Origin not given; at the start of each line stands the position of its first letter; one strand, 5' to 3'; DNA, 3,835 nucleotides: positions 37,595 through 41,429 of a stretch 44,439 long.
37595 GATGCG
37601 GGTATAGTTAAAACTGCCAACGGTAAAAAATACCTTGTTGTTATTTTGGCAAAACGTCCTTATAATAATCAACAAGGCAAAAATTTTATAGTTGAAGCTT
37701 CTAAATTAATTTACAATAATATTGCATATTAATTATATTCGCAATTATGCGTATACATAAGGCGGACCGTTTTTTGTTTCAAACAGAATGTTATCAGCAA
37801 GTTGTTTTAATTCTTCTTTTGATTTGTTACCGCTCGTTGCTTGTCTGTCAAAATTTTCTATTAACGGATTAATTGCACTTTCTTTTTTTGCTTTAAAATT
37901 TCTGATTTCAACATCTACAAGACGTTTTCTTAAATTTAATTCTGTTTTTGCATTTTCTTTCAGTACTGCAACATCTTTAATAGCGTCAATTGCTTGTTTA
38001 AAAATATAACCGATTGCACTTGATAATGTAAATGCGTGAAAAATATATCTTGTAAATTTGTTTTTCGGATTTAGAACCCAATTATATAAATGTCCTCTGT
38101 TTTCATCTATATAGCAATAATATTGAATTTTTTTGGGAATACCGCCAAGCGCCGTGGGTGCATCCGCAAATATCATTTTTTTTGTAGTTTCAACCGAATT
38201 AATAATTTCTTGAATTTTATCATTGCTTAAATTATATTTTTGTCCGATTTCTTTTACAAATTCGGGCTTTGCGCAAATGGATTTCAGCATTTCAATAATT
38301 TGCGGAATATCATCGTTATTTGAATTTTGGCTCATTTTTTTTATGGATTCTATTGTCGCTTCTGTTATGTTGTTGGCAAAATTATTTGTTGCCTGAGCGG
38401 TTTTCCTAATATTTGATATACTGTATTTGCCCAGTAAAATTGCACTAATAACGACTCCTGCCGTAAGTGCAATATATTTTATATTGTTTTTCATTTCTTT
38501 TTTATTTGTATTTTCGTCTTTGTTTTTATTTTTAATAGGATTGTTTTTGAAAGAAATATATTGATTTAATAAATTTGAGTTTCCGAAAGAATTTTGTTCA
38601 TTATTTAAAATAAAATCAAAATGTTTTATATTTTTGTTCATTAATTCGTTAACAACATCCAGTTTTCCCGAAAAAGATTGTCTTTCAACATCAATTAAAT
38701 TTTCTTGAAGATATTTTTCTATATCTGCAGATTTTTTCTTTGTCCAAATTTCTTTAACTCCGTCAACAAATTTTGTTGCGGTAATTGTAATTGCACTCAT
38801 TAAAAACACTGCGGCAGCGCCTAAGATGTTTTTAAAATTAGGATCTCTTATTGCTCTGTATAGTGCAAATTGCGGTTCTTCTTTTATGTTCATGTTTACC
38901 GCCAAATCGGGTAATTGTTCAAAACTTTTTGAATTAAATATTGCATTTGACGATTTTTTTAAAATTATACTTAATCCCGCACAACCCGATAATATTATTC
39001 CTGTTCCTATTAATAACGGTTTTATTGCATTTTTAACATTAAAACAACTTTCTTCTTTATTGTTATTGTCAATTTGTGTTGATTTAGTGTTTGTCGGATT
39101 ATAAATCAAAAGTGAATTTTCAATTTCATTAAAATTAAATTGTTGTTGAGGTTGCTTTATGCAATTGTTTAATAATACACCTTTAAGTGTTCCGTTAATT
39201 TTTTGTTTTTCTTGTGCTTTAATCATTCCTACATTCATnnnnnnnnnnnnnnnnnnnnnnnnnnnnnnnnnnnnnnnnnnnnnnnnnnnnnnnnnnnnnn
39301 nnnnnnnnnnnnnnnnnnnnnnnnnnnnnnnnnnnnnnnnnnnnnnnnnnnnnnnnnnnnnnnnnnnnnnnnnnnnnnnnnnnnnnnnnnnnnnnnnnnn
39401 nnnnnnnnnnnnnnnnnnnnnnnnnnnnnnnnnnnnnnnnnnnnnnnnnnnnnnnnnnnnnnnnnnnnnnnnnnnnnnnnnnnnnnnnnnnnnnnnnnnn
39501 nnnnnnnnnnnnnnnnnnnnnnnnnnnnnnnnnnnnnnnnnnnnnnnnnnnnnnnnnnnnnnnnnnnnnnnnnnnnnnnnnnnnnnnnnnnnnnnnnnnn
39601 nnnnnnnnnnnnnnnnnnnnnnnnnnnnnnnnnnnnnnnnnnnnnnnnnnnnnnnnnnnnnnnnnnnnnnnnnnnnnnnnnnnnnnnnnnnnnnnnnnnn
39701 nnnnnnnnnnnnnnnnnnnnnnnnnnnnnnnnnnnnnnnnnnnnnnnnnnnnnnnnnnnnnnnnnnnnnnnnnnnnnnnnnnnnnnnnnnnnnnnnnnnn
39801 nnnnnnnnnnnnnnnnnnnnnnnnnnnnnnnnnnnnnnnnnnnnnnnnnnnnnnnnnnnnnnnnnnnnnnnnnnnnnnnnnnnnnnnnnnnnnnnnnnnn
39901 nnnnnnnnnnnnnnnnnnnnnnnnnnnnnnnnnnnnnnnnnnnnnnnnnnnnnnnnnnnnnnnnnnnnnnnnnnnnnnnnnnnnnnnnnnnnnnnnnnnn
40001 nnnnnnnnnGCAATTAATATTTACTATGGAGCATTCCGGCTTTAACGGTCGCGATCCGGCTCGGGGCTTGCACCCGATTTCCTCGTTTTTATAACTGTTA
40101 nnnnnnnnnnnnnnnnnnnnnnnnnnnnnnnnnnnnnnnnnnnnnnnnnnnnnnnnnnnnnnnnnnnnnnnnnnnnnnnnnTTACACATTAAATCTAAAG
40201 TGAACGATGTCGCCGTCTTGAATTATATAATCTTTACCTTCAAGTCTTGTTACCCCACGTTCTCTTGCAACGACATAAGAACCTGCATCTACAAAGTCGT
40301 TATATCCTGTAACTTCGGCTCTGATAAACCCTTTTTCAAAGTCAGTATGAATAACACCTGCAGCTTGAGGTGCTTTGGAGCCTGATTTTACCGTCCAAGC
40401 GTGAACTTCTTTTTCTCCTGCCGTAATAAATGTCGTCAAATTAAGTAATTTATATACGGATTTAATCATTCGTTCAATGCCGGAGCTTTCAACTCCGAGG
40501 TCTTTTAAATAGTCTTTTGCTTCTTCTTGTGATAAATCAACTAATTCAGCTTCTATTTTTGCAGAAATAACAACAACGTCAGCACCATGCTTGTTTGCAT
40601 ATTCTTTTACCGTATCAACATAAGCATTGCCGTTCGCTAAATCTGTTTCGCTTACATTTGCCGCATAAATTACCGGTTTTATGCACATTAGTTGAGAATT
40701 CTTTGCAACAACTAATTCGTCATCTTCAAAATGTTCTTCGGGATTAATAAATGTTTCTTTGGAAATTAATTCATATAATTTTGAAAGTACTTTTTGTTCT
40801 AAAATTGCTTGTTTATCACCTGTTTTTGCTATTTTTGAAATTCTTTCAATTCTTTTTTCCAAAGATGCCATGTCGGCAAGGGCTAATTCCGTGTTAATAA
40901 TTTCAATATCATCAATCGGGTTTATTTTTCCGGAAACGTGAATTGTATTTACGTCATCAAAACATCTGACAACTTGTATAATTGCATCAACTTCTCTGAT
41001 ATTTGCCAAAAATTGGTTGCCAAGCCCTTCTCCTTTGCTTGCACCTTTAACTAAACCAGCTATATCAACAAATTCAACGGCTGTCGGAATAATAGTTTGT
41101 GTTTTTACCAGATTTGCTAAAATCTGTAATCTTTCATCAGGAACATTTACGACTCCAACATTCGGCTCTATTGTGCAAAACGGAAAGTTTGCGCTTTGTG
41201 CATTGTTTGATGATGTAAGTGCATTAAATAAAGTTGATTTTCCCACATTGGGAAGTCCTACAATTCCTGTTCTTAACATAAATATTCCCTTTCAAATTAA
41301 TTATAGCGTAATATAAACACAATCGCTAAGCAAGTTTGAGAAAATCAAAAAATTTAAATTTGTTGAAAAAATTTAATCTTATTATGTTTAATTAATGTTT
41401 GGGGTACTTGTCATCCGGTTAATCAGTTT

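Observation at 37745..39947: Two uncharacterised genes as the only cargo of the B12-type leader: candidate new cobalamin-regulated system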

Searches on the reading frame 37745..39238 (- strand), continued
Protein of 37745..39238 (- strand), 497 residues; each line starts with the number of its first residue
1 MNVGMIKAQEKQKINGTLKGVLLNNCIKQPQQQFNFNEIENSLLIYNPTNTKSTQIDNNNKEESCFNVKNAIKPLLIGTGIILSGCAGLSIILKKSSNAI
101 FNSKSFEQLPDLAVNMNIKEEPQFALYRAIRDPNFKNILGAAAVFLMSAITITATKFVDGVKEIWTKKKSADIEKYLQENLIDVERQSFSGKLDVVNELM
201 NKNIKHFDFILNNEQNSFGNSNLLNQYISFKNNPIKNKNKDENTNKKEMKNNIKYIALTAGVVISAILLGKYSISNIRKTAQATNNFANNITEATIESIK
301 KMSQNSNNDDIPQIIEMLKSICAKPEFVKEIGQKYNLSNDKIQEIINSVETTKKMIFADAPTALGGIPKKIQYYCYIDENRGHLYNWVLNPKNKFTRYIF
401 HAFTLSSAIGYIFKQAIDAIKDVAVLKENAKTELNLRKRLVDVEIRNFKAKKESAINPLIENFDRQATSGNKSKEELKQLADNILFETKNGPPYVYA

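Call 55: search_protein_families(library=pfam, alignment_id=A4, max_evalue=0.1)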
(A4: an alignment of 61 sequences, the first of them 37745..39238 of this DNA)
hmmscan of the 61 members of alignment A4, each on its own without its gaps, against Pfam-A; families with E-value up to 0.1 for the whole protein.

A. member 1, window:37745-39238:- (497 aa): 1 family
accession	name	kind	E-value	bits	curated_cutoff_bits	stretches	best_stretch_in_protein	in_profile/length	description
PF21120.3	MCM_WH_arc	-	0.066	13.7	26.1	0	328-350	27-49/63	Archaeal MCM, winged-helix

B. families by the number of members that match (of 61 scanned): 47 families (the first 25 are shown)
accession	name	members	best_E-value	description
PF13038.11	DUF3899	5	0.0031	Domain of unknown function (DUF3899)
PF09702.15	Cas_Csa5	3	0.002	CRISPR-associated protein (Cas_Csa5)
PF02921.19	UCR_TM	3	0.011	Ubiquinol cytochrome reductase transmembrane region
PF01023.25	S_100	3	0.048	S-100/ICaBP type calcium binding domain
PF20306.3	Sp-DndD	2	0.0031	Small protein found in certain Dnd DNA modification systems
PF08765.17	Mor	2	0.0068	Mor transcription activator family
PF10155.14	CNOT11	2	0.008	CCR4-NOT transcription complex subunit 11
PF24094.1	DEATH_SH3BP4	2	0.01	SH3BP4, DEATH domain-like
PF13118.11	DUF3972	2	0.027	Protein of unknown function (DUF3972)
PF13616.12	Rotamase_3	2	0.028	PPIC-type PPIASE domain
PF21120.3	MCM_WH_arc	2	0.066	Archaeal MCM, winged-helix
PF22619.2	DNA_polI_exo1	2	0.083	DNA polymerase I, ribonuclease H-like domain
PF04545.22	Sigma70_r4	2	0.089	Sigma-70, region 4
PF21203.3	ECM10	1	2.3e-05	ER membrane protein complex subunit 10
PF14986.11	DUF4514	1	0.0026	Domain of unknown function (DUF4514)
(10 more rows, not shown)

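Call 60: find_homologous_proteins(query=P0285, max_evalue=0.001)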
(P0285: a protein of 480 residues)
Query P0285 (480 aa): 29 proteins with E <= 0.001 among 8000 candidates.
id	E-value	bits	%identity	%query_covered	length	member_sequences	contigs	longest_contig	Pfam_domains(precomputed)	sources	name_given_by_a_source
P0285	0.0e+0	1062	100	100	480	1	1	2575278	-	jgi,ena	jgi:ribosomal protein S17E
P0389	4.5e-149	515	51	100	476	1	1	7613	-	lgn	-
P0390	7.7e-144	498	51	100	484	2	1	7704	-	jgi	-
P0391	7.2e-122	426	49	97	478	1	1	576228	-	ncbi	-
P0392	1.0e-108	382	44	96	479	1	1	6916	-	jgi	-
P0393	7.1e-108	379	43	100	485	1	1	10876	-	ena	-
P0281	1.7e-102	362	41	97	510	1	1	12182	-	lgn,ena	-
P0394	6.5e-99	350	42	97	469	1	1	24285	-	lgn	-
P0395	6.0e-98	347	41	100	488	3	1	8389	-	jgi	-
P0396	8.1e-94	333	41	97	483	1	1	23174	-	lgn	-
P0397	9.7e-93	330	42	97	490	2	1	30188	-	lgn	-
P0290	3.7e-90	321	39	96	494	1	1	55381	-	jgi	-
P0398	1.7e-86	309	39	97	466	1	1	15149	-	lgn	-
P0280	8.1e-82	294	37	100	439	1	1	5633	-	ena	-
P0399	1.5e-77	279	37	98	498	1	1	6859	-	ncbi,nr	ncbi:MAG: hypothetical protein PHV68_05700 [Candidatus Gastranaerophilales bacterium]|nr:hypothetica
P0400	2.2e-76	276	37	98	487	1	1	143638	-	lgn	-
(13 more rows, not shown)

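Call 61: find_encoding_contigs(protein=P0285, flank=10000, max_places=1)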
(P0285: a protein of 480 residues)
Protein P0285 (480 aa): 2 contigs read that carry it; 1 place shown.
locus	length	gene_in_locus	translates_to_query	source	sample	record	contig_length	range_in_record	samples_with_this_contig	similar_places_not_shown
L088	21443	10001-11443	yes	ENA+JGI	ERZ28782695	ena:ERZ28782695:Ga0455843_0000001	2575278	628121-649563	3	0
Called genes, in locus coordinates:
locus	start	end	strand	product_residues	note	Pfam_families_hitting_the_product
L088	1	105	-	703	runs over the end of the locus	PF02463:SMC_N (weak), PF03412:Peptidase_C39, PF00664:ABC_membrane, PF00005:ABC_tran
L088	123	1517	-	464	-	PF02321:OEP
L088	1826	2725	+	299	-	PF01739:CheR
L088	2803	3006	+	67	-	-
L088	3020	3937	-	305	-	PF00353:HemolysinCabind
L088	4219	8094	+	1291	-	PF01590:GAF, PF13492:GAF_3 (faint), PF01590:GAF, PF13185:GAF_2 (weak), PF01590:GAF, PF02518:HATPase_c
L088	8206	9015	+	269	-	PF01121:CoaE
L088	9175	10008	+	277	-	-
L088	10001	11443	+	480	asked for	-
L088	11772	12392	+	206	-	-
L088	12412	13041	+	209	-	-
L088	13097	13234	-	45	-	-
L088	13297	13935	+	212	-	-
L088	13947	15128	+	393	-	PF00155:Aminotran_1_2, PF01053:Cys_Met_Meta_PP (weak)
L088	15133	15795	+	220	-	PF04301:BioG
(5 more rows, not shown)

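Call 62: find_encoding_contigs(protein=P0391, flank=10000, max_places=1)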
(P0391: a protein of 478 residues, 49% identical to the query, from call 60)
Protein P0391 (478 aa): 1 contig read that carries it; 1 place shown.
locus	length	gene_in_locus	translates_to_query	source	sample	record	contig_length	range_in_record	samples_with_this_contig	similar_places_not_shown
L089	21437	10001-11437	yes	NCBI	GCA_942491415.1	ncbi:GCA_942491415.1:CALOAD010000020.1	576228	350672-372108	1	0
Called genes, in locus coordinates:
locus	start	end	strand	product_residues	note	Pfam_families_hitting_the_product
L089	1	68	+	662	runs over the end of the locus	PF00317:Ribonuc_red_lgN, PF02867:Ribonuc_red_lgC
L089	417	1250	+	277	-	PF00669:Flagellin_N, PF00700:Flagellin_C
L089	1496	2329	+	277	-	PF00669:Flagellin_N, PF00700:Flagellin_C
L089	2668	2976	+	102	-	-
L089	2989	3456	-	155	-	-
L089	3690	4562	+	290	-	PF00528:BPD_transp_1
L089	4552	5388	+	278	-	PF00528:BPD_transp_1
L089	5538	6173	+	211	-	PF00702:Hydrolase, PF12710:HAD, PF13419:HAD_2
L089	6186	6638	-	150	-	PF00571:CBS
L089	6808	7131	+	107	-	-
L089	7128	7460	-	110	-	-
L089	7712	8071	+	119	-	PF00581:Rhodanese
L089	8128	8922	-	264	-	PF01553:Acyltransferase (weak)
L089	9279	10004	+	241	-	-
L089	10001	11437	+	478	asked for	-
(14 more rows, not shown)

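Call 63: find_encoding_contigs(protein=P0400, flank=10000, max_places=1)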
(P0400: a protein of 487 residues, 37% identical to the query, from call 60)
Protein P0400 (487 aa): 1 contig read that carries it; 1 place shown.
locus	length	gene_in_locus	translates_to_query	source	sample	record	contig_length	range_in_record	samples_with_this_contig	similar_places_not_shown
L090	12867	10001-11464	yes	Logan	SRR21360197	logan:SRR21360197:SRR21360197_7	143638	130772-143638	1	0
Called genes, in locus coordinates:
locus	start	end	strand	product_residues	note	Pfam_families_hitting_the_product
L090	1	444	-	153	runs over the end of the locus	PF02563:Poly_export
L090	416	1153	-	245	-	PF02397:Bac_transf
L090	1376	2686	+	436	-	PF01029:NusB, PF22458:RsmF-B_ferredox, PF01189:Methyltr_RsmB-F, PF01209:Ubie_methyltran (weak), PF01728:FtsJ, PF13847:Methyltransf_31, PF08241:Methyltransf_11 (faint), PF13649:Methyltransf_25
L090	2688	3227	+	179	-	-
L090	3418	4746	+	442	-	PF01966:HD, PF13286:HD_assoc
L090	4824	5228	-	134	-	PF00636:Ribonuclease_3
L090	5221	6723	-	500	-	PF00133:tRNA-synt_1 (faint), PF01406:tRNA-synt_1e, PF01921:tRNA-synt_1f (faint), PF09334:tRNA-synt_1g, PF09190:DALR_2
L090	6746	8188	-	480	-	PF00749:tRNA-synt_1c, PF19269:Anticodon_2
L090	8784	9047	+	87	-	PF00312:Ribosomal_S15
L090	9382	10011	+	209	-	-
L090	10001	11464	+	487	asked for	-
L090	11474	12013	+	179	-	-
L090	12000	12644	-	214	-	-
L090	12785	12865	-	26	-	?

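Call 72: search_protein_families(library=padloc, proteins=[window:37745-39238:-], max_evalue=0.01)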
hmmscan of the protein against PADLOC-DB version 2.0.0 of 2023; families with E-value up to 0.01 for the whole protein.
window:37745-39238:- (497 aa): 0 families

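Call 73: search_protein_families(library=phrogs, proteins=[window:37745-39238:-], max_evalue=0.01)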
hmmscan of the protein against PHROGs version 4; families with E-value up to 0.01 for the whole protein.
window:37745-39238:- (497 aa): 1 family
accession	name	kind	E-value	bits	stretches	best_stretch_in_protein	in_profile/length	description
phrog_11950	-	unknown function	0.0047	18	0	348-381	38-71/76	-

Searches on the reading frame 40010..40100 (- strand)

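Call 92: search_protein_families(library=pfam, proteins=[L207:2243-4534:+, L198:6179-6631:-], max_evalue=0.0001)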
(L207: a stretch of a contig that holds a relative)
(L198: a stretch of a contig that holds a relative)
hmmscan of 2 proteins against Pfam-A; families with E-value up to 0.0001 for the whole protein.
L207:2243-4534:+ (764 aa): 2 families
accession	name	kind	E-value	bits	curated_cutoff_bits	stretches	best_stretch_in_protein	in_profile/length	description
PF13597.11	NRDD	-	1.3e-115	387.7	26.2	1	171-762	1-560/562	Anaerobic ribonucleoside-triphosphate reductase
PF03477.21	ATP-cone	-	2.7e-16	60.3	25.8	1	62-148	3-87/88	ATP cone domain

L198:6179-6631:- (151 aa): 0 families

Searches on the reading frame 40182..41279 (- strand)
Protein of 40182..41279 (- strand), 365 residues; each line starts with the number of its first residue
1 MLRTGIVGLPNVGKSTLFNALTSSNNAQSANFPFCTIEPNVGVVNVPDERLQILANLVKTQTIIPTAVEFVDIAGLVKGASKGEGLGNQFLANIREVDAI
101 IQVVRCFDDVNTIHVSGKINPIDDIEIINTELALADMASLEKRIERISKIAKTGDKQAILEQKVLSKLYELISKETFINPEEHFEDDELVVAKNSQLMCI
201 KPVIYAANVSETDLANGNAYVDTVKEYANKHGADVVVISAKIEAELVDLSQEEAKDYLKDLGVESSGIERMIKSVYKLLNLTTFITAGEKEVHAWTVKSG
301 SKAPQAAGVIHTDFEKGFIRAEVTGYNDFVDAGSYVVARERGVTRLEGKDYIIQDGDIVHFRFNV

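Call 54: search_protein_families(library=pfam, proteins=[window:40182-41279:-], max_evalue=0.001)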
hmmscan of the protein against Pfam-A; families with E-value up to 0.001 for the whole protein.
window:40182-41279:- (365 aa): 4 families
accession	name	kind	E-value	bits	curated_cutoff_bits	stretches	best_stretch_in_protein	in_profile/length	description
PF06071.19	YchF-GTPase_C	-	4.2e-37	126.6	27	1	281-364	1-84/84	Protein of unknown function (DUF933)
PF01926.29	MMR_HSR1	-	1.5e-22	80.3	21.9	1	4-113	2-86/113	50S ribosome-binding GTPase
PF02421.24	FeoB_N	-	1.2e-08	35.1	27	1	5-53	4-51/156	Ferrous iron transport protein B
PF02824.27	TGS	-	0.0004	20.8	22.2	0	297-360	13-57/60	TGS domain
